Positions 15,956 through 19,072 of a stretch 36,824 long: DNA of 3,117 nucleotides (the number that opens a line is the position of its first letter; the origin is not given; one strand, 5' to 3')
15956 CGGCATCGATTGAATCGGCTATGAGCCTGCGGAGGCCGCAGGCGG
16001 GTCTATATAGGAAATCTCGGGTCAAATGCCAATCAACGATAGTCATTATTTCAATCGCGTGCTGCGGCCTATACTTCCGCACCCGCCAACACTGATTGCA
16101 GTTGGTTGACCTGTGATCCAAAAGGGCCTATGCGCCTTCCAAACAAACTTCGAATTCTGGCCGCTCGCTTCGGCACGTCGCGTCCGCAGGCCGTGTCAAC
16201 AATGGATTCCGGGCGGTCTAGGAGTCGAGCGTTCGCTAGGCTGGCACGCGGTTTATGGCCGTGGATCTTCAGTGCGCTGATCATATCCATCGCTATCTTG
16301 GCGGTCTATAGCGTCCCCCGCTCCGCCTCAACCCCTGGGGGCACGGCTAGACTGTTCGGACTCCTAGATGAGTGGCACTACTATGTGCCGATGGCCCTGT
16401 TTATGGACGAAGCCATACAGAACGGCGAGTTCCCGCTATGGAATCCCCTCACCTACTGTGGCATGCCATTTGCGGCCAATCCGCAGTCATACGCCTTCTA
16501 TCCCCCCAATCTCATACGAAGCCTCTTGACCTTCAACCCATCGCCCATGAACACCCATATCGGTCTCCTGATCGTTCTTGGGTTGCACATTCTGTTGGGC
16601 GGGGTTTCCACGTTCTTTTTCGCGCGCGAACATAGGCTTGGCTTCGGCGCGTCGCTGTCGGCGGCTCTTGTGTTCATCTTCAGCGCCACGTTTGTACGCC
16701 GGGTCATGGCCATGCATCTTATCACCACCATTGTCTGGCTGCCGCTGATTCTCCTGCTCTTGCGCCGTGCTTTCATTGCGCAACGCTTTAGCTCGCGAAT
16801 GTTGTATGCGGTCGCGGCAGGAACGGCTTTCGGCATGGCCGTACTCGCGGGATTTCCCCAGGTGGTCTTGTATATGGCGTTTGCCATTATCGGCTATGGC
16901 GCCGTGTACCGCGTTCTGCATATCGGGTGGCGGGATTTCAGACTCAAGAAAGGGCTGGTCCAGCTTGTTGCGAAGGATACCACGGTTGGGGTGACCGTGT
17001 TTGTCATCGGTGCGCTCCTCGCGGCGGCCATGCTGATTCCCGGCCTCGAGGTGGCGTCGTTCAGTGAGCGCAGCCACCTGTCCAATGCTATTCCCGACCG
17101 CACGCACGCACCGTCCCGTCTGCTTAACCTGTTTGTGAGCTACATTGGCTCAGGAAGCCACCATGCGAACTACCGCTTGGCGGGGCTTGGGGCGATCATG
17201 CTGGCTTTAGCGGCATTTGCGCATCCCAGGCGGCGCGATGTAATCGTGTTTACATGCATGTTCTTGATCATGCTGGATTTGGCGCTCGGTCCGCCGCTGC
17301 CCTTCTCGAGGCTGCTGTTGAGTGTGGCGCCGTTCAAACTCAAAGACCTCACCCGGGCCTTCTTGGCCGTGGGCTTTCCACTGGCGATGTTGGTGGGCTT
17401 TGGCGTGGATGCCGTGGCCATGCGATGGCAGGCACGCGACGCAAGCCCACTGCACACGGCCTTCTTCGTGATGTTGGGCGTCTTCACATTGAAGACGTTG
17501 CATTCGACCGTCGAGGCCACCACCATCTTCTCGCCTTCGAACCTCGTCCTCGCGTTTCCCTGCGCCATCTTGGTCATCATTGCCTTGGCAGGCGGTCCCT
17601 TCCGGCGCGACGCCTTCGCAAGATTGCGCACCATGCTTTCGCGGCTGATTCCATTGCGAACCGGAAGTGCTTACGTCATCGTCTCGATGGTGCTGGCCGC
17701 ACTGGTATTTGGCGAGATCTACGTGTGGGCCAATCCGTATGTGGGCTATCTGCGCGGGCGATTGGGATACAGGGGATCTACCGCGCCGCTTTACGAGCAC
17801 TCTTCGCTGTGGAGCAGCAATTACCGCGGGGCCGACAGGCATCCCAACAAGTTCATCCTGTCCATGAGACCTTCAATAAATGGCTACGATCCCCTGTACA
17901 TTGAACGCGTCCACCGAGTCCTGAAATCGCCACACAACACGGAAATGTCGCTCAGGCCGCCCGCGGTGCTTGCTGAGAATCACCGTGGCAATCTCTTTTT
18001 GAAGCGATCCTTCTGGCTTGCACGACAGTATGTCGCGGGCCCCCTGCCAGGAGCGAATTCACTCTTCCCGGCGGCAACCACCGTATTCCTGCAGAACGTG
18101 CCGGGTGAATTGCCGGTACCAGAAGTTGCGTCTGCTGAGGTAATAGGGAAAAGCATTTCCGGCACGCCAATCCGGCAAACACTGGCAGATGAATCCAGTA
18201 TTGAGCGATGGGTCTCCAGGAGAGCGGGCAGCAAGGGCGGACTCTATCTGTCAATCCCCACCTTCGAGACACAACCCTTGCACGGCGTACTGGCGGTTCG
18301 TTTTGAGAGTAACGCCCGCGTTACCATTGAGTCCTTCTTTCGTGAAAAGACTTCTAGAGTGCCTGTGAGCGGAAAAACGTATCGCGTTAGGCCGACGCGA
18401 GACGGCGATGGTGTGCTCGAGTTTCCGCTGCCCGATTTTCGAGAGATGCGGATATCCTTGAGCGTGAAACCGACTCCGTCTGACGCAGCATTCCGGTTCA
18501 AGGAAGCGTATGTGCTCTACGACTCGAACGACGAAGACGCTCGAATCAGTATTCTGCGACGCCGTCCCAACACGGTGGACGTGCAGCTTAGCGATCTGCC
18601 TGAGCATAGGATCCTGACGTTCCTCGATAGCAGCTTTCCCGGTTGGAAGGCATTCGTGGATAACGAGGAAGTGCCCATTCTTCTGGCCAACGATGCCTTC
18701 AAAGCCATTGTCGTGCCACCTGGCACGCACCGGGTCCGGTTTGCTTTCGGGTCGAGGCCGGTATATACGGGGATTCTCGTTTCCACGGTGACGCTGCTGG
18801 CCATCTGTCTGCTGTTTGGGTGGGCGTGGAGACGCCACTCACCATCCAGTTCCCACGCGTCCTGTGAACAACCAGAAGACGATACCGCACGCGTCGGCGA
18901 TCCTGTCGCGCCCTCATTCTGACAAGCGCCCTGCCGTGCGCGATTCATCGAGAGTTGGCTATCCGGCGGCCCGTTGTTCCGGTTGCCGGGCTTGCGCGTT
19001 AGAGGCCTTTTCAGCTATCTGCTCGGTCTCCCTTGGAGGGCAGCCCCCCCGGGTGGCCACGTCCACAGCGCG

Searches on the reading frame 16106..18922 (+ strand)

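Call 74: search_protein_families(library=pfam, proteins=[window:16106-18922:+], max_evalue=0.00001)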
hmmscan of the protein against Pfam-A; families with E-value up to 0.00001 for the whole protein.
window:16106-18922:+ (938 aa): 1 family
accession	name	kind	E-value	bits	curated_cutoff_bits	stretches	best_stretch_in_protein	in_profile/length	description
PF09586.16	YfhO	-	1.7e-07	30.5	28.5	0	845-893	787-835/835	Bacterial membrane protein YfhO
